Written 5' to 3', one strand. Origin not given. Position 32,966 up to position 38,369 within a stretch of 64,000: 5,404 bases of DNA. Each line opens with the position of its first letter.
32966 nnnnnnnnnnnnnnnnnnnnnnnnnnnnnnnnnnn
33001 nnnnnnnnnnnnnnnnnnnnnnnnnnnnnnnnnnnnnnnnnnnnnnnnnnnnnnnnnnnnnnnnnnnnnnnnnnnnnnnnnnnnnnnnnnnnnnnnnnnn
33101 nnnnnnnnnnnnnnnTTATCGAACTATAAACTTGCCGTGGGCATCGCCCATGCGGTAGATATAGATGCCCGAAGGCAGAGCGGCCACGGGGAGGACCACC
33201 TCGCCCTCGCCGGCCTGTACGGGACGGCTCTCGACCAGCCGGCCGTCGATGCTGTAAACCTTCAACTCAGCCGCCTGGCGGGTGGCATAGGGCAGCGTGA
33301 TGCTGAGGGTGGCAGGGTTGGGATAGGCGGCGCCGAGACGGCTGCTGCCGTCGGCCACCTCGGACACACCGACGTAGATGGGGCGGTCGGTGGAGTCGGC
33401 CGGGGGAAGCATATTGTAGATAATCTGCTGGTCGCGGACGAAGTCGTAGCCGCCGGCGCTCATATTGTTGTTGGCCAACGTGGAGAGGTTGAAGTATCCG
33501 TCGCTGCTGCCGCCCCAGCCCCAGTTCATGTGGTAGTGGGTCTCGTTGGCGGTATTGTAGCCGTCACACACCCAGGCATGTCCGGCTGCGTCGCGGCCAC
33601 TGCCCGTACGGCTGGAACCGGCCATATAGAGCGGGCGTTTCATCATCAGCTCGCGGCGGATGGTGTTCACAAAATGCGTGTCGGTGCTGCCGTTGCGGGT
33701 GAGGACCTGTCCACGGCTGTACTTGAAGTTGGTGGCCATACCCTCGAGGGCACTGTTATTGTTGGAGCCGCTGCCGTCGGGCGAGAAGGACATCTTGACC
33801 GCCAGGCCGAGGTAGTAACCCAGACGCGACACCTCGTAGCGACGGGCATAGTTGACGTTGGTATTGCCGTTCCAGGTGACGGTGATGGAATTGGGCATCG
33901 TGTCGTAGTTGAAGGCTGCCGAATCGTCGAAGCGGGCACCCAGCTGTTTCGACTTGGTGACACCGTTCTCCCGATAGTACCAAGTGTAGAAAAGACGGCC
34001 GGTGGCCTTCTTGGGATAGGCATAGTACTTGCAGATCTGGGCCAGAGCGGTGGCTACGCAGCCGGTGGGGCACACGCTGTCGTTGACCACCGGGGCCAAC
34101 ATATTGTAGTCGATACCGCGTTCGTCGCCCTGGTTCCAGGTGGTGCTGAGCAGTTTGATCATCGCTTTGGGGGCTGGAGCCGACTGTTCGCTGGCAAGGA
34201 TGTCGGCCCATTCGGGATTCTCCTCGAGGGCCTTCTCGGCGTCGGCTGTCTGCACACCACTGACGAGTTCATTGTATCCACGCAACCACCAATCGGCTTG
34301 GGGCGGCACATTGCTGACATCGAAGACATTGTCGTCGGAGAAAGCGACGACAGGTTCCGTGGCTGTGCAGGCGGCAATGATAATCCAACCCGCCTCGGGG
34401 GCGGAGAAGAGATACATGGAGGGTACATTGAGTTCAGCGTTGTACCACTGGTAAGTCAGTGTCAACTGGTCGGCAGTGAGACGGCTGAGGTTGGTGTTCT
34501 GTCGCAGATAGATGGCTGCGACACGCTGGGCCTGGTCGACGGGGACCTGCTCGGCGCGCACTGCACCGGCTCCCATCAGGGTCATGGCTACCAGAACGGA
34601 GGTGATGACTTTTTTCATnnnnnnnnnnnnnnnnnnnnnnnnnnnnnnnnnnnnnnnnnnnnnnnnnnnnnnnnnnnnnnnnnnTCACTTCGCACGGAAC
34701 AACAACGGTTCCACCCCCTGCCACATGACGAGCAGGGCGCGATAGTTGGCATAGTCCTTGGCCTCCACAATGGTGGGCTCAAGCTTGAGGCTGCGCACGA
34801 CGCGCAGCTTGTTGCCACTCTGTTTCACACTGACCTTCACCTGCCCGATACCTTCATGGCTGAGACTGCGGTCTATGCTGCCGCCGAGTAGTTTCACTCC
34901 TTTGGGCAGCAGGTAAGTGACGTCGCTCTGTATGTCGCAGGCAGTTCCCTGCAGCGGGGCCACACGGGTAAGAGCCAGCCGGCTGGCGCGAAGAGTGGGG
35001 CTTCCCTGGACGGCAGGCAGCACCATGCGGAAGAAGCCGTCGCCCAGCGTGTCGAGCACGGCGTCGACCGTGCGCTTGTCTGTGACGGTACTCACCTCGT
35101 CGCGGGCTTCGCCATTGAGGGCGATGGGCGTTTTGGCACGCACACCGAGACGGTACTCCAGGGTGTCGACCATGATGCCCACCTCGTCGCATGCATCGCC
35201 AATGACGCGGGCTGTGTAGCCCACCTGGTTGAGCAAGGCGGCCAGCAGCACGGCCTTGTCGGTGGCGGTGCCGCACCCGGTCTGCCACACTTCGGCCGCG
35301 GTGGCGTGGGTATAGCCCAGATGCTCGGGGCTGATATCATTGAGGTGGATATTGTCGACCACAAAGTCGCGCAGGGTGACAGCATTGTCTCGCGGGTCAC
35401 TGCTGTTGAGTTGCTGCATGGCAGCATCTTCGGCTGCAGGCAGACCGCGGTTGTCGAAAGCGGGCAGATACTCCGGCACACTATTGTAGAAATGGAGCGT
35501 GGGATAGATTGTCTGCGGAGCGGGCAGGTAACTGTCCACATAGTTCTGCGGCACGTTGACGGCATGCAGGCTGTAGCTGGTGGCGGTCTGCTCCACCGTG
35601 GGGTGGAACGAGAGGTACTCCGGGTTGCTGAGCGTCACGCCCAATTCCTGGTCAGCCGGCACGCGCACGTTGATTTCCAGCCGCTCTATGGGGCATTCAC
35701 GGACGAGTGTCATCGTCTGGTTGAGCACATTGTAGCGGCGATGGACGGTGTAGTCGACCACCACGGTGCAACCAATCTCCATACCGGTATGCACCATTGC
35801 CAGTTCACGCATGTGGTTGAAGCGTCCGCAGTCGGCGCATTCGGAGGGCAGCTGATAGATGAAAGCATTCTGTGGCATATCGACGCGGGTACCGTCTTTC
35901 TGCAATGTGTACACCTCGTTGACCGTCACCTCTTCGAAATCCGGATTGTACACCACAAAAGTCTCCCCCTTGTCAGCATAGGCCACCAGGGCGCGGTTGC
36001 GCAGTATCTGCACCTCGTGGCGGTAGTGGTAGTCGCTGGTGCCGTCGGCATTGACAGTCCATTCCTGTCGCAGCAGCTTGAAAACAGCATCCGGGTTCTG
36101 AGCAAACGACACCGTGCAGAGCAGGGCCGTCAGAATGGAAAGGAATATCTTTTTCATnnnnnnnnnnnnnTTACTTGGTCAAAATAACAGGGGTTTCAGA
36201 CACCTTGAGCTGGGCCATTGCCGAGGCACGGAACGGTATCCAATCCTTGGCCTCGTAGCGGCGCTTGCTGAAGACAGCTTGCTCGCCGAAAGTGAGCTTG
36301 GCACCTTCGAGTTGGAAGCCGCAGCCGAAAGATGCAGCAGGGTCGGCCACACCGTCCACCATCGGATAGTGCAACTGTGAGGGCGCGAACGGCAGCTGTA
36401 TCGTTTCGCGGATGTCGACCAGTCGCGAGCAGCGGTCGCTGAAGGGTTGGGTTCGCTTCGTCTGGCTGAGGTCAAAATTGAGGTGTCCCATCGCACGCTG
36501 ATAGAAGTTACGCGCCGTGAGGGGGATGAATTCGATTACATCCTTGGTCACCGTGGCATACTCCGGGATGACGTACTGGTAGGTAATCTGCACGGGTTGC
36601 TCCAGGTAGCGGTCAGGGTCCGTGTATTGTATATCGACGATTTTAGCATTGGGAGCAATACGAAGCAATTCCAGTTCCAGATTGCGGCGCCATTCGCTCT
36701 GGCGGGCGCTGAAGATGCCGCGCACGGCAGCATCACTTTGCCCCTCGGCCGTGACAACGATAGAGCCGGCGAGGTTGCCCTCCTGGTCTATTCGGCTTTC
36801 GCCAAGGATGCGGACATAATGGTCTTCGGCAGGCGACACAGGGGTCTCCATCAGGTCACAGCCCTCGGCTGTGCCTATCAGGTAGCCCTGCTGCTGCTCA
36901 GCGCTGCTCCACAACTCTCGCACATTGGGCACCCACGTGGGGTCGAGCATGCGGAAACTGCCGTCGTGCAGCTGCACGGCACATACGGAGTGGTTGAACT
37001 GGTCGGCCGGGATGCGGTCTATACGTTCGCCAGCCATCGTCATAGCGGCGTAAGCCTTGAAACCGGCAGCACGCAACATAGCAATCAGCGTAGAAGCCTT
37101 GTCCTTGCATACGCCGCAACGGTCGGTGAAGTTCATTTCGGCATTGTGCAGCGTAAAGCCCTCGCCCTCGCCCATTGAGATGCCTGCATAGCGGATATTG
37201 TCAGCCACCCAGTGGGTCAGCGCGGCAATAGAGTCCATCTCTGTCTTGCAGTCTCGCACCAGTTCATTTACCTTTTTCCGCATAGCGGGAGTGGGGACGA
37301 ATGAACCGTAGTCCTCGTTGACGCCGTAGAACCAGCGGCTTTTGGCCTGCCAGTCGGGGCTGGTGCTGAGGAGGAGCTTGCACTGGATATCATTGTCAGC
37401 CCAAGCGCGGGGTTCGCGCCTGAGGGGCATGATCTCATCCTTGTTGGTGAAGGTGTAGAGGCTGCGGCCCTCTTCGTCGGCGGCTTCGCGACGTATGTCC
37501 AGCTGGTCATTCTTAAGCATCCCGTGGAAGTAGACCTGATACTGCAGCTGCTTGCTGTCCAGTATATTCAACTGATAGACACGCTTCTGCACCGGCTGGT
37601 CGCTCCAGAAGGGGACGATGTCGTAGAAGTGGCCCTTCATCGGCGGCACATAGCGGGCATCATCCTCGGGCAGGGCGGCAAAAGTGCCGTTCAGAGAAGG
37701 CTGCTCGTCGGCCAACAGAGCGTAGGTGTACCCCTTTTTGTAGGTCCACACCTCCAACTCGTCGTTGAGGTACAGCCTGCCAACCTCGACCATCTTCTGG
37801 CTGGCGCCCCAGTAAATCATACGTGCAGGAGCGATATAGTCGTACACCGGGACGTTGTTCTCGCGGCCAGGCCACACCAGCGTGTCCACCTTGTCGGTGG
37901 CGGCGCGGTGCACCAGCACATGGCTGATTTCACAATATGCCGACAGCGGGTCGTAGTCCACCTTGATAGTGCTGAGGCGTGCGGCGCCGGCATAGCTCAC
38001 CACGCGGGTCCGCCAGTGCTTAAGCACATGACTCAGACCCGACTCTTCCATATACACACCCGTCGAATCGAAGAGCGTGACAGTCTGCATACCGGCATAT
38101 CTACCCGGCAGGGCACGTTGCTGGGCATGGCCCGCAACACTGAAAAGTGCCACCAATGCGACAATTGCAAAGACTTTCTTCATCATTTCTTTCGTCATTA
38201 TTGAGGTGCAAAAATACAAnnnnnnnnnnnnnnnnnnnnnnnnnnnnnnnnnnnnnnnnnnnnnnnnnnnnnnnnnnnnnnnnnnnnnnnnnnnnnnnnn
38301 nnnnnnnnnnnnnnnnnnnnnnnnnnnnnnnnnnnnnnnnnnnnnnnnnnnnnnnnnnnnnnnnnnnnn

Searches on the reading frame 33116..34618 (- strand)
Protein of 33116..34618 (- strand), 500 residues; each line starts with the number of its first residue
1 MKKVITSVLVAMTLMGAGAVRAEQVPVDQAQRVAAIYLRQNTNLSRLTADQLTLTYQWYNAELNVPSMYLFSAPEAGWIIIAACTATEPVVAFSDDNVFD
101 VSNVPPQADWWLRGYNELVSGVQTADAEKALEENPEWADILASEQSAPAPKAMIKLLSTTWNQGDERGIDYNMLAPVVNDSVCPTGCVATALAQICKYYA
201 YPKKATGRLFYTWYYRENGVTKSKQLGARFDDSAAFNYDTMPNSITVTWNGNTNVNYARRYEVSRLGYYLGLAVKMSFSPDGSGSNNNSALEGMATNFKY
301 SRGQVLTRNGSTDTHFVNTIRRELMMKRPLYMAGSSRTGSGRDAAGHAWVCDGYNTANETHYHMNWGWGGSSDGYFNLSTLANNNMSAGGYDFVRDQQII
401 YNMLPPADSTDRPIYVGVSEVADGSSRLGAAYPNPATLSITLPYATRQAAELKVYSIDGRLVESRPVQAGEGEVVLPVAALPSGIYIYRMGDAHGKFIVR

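Call 94: search_protein_families(library=pfam, proteins=[window:33116-34618:-], max_evalue=0.00001)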
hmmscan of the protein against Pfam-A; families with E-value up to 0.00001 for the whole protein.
window:33116-34618:- (500 aa): 3 families
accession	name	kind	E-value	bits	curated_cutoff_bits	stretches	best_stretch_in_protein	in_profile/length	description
PF01640.23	Peptidase_C10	-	1.3e-46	159.7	26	1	169-376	5-194/194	Peptidase C10 family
PF13734.11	Inhibitor_I69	-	4.2e-14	53.2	25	1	22-117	1-96/98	Spi protease inhibitor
PF18962.6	Por_Secre_tail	-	1.2e-08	35.5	27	1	432-496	2-68/75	Secretion system C-terminal sorting domain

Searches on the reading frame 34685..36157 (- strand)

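Call 94: search_protein_families(library=pfam, proteins=[window:34685-36157:-], max_evalue=0.00001)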
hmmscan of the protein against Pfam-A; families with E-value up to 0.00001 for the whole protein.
window:34685-36157:- (490 aa): 3 families
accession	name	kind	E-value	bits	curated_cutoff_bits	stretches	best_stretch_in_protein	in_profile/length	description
PF12969.12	DUF3857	-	5.8e-23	82.2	24.6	1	37-203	1-167/170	Domain of Unknown Function with PDB structure (DUF3857)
PF12970.12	DUF3858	-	1.2e-09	38.7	27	1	385-481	12-108/116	Domain of Unknown Function with PDB structure (DUF3858)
PF01841.26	Transglut_core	-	2.2e-06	28.3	23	1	250-323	7-79/108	Transglutaminase-like superfamily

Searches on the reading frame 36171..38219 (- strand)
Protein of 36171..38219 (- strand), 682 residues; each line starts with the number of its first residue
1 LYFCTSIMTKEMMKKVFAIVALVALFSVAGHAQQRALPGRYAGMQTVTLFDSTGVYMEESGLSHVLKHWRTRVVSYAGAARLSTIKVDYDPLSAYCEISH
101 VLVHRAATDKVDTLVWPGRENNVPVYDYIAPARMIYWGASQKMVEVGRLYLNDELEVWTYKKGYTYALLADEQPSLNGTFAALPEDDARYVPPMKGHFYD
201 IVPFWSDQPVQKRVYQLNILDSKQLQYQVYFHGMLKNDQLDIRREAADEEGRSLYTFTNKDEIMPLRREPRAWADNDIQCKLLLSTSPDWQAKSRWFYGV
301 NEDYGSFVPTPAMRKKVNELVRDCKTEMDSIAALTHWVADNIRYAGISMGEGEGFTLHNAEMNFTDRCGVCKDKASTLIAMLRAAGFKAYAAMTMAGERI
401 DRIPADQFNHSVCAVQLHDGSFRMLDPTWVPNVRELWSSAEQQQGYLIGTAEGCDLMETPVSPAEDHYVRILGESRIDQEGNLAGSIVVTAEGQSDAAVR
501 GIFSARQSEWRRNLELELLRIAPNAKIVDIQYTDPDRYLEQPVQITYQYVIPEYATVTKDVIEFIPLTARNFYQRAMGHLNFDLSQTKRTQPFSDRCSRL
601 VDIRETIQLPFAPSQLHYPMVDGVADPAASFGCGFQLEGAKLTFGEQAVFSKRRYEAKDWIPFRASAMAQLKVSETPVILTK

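Call 94: search_protein_families(library=pfam, proteins=[window:36171-38219:-], max_evalue=0.00001)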
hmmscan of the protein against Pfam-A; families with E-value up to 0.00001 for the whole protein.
window:36171-38219:- (682 aa): 2 families
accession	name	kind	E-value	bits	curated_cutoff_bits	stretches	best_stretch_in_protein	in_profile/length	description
PF12969.12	DUF3857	-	7.5e-15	55.8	24.6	1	70-261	12-165/170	Domain of Unknown Function with PDB structure (DUF3857)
PF01841.26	Transglut_core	-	3.3e-09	37.4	23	1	317-426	4-107/108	Transglutaminase-like superfamily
